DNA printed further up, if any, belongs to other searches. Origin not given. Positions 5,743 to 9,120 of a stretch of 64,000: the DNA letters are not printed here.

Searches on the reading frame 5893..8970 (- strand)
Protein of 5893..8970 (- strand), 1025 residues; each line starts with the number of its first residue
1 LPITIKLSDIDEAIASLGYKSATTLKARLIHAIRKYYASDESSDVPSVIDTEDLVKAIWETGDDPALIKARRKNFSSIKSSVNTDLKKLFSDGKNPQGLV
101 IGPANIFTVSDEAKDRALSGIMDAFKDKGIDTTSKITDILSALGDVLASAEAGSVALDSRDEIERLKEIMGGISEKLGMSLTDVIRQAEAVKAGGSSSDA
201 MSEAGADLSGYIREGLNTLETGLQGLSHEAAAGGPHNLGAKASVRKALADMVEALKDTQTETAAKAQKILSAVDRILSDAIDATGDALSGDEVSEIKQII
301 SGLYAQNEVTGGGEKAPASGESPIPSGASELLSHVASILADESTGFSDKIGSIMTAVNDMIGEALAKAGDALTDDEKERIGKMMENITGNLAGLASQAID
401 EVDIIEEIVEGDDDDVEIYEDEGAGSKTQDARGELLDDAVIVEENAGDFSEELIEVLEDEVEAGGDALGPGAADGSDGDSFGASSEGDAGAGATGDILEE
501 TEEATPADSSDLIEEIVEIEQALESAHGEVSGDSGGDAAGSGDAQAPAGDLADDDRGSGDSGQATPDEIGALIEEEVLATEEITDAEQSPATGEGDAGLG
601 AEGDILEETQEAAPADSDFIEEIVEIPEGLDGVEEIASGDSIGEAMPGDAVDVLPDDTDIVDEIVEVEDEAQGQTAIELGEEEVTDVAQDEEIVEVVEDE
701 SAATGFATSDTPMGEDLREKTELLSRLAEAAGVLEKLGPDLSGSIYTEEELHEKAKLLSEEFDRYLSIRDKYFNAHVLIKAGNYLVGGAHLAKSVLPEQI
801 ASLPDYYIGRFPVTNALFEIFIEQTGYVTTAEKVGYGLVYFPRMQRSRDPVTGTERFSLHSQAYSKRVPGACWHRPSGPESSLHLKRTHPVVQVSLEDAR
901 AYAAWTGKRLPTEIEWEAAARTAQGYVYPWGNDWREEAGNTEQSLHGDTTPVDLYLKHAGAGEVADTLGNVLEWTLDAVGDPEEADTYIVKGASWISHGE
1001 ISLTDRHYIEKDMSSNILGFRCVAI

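Call 39: search_protein_families(library=pfam, proteins=[window:5893-8970:-], max_evalue=0.00001)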
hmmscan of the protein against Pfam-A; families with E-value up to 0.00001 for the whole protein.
window:5893-8970:- (1025 aa): 1 family
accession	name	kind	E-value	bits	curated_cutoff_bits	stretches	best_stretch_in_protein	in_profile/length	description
PF03781.23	FGE-sulfatase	-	7.1e-44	150.8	23.3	1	776-1023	5-254/255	Sulfatase-modifying factor enzyme 1-like domain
